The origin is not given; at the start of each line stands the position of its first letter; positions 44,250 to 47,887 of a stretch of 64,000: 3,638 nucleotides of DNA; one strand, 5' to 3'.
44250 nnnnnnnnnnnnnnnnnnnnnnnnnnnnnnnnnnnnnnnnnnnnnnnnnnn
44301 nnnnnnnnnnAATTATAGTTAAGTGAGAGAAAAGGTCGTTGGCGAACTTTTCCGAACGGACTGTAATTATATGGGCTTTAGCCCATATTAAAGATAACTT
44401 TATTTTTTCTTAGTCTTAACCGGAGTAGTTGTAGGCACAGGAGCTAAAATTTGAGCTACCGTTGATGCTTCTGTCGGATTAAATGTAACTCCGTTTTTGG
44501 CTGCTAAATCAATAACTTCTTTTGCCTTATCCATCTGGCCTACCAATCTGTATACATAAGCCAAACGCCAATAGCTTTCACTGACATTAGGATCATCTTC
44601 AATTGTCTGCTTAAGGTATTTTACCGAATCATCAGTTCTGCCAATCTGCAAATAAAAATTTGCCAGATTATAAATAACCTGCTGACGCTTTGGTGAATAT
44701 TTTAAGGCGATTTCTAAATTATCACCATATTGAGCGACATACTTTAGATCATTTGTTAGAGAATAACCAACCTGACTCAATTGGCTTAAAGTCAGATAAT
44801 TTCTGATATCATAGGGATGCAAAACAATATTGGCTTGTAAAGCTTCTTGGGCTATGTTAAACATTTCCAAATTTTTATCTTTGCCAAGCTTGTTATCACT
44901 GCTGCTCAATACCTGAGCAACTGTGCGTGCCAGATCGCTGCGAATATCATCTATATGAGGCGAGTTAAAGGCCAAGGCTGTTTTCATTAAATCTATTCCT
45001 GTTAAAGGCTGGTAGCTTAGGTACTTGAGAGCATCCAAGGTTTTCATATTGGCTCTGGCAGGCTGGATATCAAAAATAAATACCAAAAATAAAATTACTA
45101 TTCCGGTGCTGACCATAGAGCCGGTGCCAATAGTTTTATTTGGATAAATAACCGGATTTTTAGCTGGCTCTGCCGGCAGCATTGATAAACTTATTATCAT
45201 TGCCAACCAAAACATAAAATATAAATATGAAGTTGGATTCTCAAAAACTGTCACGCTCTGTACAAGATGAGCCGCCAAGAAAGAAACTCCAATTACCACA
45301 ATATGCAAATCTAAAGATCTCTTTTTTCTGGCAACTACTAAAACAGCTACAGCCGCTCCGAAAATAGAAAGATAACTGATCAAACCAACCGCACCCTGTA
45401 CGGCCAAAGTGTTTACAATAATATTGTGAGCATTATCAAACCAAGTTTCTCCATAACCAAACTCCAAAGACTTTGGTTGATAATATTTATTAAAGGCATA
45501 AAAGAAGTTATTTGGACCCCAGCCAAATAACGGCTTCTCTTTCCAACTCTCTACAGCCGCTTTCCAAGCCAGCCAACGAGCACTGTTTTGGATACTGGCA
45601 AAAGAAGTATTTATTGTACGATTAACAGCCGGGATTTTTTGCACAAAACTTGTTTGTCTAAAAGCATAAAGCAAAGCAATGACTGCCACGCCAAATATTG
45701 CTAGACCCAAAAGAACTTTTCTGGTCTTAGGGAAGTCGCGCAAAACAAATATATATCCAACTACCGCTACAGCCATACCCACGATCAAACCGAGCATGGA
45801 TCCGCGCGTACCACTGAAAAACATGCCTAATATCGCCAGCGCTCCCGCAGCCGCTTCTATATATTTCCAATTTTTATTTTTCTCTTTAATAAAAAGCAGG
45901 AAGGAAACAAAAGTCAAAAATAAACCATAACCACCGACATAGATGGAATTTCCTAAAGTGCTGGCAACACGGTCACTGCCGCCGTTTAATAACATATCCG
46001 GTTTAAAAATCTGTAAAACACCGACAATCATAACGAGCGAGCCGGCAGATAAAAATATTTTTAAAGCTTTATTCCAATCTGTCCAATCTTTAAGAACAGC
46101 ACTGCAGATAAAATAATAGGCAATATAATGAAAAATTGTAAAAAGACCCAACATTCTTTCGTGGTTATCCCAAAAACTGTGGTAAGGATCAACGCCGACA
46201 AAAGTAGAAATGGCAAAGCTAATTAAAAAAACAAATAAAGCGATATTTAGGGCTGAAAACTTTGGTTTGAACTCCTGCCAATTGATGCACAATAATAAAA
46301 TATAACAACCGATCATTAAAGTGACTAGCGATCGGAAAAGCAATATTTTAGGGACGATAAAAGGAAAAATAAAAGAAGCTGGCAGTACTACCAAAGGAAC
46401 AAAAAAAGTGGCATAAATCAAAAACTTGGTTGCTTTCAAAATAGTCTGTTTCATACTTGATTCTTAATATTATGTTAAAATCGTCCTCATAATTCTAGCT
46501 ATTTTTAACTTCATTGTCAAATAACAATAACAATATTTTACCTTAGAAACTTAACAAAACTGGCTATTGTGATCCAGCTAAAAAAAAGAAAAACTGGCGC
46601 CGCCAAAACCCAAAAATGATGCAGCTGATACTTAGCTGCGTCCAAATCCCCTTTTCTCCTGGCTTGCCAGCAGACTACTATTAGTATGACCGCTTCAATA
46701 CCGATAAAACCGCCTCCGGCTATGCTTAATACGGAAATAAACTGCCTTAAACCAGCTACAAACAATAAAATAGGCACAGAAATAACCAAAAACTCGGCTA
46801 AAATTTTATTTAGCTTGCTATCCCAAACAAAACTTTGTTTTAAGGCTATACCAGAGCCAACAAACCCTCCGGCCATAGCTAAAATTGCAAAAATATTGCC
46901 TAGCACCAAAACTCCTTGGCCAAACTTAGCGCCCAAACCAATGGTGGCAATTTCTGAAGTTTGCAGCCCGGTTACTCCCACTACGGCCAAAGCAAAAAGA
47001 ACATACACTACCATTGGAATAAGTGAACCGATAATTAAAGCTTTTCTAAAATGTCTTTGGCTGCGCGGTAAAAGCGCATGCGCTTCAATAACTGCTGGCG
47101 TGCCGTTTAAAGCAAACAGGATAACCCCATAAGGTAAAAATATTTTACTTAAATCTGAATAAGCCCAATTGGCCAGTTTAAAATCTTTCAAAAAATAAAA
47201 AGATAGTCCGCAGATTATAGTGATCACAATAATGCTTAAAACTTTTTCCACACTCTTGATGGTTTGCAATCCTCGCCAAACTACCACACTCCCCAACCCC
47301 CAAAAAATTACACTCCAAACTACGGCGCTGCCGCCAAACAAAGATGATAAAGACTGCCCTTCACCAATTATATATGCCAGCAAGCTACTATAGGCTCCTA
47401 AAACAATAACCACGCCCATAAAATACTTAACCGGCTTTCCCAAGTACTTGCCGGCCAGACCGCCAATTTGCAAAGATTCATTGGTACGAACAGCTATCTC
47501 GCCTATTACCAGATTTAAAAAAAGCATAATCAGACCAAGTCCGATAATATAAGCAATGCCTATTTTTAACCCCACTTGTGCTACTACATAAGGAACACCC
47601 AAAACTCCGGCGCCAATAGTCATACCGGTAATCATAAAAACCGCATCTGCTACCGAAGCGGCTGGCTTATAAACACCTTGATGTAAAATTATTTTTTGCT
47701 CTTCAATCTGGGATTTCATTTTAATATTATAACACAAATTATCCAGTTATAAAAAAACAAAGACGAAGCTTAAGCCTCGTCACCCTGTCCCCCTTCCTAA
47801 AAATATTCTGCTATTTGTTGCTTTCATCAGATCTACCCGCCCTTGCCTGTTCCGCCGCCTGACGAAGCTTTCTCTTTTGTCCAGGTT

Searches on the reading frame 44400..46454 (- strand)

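Call 43: search_protein_families(library=pfam, proteins=[window:44400-46454:-], max_evalue=0.001)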
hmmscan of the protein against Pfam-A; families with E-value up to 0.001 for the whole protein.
window:44400-46454:- (684 aa): 10 families
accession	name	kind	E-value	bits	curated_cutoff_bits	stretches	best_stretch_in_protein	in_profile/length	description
PF04932.20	Wzy_C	-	1.5e-22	80.4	31.7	1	203-362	2-149/149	O-Antigen ligase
PF14559.12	TPR_19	-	4.2e-08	33.8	25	1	580-631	14-64/68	Tetratricopeptide repeat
PF13431.12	TPR_17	-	3.3e-07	30.5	24.4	0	614-645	2-33/34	Tetratricopeptide repeat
PF13181.12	TPR_8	-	4.6e-07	29.9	25.7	0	626-651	2-27/34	Tetratricopeptide repeat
PF07719.23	TPR_2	-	4.5e-05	23.7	27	0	594-623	4-33/34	Tetratricopeptide repeat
PF13176.12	TPR_7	-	6.4e-05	23.2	27.9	0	594-622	2-32/36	Tetratricopeptide repeat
PF13174.12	TPR_6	-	0.0001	23.1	26.3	0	593-623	2-32/33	Tetratricopeptide repeat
PF12569.14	NatA_aux_su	-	0.0002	20.9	33.3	1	593-651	194-252/515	N-terminal acetyltransferase A, auxiliary subunit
PF13428.12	TPR_14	-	0.00034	21.5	23.5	0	595-633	5-43/44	Tetratricopeptide repeat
PF00515.34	TPR_1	-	0.00097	19.3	27.8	0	595-619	5-29/34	Tetratricopeptide repeat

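Call 68: search_protein_families(library=ncbifam, proteins=[window:44400-46454:-], max_evalue=0.00001)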
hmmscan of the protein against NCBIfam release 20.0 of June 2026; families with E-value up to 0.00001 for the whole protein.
window:44400-46454:- (684 aa): 2 families
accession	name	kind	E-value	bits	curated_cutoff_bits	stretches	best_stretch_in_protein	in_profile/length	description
TIGR00947.1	2A73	equivalog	4.2e-13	49.1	366.4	1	33-411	35-410/425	IctB family putative bicarbonate transporter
TIGR02917.1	PEP_TPR_lipo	equivalog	7.2e-07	27.5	312.2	1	578-653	520-595/899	XrtA/PEP-CTERM system TPR-repeat protein PrsT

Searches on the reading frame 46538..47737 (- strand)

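Call 43: search_protein_families(library=pfam, proteins=[window:46538-47737:-], max_evalue=0.001)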
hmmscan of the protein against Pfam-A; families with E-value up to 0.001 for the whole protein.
window:46538-47737:- (399 aa): 4 families
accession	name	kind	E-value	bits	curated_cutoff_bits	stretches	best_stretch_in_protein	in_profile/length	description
PF03222.19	Trp_Tyr_perm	-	4.6e-24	85.7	22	1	28-364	4-366/393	Tryptophan/tyrosine permease family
PF01490.24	Aa_trans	-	2e-11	43.6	25.6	1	27-288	3-284/410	Transmembrane amino acid transporter protein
PF01566.24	Nramp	-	2.6e-05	23.9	29.8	1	69-176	24-130/357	Natural resistance-associated macrophage protein-like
PF13520.12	AA_permease_2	-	0.00011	21.7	27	1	31-293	5-282/427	Amino acid permease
